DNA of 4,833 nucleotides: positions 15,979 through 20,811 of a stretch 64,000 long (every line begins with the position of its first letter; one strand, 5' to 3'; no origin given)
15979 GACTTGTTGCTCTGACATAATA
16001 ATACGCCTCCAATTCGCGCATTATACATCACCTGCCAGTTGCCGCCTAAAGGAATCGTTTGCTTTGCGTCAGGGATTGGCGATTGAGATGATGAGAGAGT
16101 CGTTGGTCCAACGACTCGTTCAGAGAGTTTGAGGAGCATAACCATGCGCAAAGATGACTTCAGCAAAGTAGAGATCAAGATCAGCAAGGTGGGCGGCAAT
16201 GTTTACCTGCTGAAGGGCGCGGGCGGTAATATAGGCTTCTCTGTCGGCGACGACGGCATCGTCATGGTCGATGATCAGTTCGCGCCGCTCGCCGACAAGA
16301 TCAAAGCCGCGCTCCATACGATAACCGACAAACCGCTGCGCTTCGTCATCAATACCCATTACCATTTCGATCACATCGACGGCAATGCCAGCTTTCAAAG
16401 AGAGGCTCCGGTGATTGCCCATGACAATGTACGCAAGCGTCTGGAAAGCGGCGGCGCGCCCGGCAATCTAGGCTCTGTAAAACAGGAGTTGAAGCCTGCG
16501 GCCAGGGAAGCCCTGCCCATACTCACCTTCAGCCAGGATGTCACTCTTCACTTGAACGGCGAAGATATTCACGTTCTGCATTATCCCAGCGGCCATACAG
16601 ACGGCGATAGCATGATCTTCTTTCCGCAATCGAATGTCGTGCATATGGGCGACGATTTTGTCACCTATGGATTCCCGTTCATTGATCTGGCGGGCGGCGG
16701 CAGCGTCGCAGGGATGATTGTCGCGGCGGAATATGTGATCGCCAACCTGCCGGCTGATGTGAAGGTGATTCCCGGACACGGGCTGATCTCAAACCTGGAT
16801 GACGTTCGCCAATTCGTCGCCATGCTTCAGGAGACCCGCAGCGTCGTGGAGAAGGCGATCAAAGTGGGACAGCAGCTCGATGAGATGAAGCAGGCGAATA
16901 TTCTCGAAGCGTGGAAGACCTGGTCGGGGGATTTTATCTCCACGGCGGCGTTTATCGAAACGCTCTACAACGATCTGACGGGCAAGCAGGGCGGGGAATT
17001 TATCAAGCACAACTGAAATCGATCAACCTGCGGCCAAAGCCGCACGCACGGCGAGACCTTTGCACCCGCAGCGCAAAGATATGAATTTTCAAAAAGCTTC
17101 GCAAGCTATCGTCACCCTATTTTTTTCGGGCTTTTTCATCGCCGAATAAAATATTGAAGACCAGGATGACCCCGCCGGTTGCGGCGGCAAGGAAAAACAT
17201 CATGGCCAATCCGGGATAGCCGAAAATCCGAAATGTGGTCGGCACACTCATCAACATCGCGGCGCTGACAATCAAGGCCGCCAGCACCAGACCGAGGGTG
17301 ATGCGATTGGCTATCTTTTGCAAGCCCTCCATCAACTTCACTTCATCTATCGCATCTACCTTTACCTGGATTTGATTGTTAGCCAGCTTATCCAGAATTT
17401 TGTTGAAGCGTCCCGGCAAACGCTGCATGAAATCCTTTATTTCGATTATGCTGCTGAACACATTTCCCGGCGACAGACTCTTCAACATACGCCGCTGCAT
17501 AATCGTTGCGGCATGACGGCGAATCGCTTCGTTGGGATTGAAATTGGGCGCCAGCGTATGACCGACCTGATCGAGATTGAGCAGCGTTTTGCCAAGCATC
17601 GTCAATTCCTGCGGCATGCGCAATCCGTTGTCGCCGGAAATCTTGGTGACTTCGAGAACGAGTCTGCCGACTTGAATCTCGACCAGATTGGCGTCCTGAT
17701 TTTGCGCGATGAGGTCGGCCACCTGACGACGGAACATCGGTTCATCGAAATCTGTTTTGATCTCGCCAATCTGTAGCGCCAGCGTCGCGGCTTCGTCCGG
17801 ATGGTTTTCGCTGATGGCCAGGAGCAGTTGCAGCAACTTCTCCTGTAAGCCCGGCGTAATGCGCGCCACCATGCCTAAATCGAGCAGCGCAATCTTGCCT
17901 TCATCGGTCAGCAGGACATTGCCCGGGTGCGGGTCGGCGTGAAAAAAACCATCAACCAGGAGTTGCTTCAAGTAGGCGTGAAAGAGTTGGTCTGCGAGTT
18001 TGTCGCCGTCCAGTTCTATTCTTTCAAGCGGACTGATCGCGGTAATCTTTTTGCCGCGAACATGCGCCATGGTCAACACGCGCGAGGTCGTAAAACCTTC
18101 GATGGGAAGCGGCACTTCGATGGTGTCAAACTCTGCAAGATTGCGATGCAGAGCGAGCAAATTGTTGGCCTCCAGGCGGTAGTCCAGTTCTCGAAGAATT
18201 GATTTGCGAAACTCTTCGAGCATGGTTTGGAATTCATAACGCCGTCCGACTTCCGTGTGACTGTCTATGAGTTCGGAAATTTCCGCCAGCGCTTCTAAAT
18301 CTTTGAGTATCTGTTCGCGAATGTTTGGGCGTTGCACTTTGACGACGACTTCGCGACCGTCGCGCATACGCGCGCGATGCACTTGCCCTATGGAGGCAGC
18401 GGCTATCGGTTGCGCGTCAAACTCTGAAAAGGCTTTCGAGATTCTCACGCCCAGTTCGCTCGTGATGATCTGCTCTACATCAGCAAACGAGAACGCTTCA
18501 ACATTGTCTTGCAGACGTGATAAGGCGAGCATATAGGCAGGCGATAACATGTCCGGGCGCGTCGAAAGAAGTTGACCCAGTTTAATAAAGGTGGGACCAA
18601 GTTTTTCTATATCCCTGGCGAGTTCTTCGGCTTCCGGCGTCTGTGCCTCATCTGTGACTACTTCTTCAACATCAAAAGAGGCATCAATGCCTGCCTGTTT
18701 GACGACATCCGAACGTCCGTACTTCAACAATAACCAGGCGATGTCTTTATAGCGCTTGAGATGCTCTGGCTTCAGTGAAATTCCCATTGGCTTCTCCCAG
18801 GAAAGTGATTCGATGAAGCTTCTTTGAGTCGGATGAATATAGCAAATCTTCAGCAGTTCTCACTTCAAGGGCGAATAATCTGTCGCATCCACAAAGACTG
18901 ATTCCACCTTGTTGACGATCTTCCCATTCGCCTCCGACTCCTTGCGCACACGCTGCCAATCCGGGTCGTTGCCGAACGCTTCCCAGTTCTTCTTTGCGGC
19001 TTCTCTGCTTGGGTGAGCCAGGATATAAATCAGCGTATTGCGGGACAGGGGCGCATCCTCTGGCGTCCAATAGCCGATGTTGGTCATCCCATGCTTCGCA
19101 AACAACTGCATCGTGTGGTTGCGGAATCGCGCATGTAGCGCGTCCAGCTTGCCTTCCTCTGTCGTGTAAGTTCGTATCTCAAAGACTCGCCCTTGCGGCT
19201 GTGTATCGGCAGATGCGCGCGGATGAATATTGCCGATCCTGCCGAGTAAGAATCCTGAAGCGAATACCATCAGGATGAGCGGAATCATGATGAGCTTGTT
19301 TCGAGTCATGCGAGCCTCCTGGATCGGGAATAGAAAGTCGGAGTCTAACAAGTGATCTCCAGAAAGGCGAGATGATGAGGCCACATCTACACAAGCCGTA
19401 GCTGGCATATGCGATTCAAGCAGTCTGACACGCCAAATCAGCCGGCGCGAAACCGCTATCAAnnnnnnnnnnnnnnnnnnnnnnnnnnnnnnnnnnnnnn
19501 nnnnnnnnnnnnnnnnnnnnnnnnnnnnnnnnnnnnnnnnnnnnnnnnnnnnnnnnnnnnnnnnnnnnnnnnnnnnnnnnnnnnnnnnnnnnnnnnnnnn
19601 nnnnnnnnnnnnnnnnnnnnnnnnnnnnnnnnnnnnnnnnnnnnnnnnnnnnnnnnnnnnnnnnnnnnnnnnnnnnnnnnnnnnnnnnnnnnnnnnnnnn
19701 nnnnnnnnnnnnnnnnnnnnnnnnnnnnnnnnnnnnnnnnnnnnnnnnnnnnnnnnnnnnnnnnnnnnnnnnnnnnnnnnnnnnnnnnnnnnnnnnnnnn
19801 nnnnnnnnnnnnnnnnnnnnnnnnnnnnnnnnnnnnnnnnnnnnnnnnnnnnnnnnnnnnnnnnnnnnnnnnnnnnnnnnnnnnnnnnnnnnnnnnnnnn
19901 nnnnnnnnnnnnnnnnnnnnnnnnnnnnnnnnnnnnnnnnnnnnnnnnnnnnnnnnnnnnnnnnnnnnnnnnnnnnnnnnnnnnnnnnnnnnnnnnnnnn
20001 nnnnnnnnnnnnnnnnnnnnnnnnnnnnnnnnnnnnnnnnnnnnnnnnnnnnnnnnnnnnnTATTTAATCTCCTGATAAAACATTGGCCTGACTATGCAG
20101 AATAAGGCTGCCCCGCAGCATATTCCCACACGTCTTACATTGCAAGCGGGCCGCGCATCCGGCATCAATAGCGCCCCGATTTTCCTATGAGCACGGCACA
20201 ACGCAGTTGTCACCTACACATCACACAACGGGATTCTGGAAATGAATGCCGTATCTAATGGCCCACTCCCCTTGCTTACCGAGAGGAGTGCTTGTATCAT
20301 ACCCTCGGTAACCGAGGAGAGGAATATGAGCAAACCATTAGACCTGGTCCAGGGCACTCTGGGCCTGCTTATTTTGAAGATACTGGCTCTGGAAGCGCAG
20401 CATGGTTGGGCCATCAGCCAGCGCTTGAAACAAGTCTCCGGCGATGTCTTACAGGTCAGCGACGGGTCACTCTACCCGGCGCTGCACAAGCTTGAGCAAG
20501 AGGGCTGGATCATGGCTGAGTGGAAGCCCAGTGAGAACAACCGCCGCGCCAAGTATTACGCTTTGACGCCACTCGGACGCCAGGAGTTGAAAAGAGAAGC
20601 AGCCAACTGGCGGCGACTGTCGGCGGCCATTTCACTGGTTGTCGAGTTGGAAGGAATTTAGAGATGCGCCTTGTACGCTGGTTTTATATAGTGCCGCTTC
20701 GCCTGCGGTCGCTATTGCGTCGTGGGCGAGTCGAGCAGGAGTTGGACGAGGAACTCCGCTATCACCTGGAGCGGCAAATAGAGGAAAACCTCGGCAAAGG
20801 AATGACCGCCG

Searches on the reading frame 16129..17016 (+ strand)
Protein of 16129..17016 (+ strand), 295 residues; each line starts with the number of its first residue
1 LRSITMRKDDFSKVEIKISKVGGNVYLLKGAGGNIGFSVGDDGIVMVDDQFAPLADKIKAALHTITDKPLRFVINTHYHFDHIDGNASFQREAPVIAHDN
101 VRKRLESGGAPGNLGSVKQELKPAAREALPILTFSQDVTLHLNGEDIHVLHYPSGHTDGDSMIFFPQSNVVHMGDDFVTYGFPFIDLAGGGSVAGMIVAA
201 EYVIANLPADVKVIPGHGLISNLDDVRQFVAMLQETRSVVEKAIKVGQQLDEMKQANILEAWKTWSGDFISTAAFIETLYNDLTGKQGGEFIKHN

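Call 63: search_protein_families(library=pfam, proteins=[window:16129-17016:+], max_evalue=0.0001)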
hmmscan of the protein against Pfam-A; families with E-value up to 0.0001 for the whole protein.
window:16129-17016:+ (295 aa): 2 families
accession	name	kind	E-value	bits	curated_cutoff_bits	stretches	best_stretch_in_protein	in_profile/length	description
PF00753.33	Lactamase_B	-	4.3e-13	50.1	22.7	1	56-217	33-196/196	Metallo-beta-lactamase superfamily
PF12706.13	Lactamase_B_2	-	1.6e-05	25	27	1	68-160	29-116/200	Beta-lactamase superfamily domain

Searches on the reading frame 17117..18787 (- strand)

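Call 7: search_protein_families(library=pfam, proteins=[window:17117-18787:-], max_evalue=0.001)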
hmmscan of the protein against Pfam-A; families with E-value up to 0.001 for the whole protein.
window:17117-18787:- (556 aa): 2 families
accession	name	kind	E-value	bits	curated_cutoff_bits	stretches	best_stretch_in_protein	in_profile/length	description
PF03109.22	ABC1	-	1.4e-72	244.2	22.9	1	91-329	1-236/244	ABC1 atypical kinase-like domain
PF01636.29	APH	-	1.1e-06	29.1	23.2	1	212-307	99-197/239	Phosphotransferase enzyme family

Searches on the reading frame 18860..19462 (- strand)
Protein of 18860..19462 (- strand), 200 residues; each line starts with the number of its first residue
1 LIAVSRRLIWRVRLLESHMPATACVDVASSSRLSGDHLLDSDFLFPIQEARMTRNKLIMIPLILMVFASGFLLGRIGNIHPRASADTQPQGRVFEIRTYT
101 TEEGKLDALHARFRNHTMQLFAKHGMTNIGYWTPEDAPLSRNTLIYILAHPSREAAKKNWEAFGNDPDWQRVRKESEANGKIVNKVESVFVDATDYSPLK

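Call 63: search_protein_families(library=pfam, proteins=[window:18860-19462:-], max_evalue=0.0001)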
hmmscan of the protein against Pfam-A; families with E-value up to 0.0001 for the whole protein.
window:18860-19462:- (200 aa): 1 family
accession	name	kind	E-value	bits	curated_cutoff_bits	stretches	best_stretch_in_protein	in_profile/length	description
PF07978.19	NIPSNAP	-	1.9e-16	60.5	22.3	1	94-198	1-102/102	NIPSNAP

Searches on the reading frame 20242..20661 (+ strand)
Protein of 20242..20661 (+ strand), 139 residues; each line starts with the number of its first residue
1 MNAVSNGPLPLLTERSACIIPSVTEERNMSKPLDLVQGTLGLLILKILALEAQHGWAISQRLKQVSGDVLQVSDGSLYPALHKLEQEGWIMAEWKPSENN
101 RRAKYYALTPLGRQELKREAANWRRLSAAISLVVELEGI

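Call 63: search_protein_families(library=pfam, proteins=[window:20242-20661:+], max_evalue=0.0001)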
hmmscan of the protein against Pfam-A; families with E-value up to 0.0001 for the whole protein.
window:20242-20661:+ (139 aa): 2 families
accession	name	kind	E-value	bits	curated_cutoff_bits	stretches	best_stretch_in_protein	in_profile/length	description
PF03551.20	PadR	-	1.9e-22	79.5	27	1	44-117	1-74/75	Transcriptional regulator PadR-like family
PF13601.12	HTH_34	-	4e-06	27.3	27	1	47-122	5-75/80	Winged helix DNA-binding domain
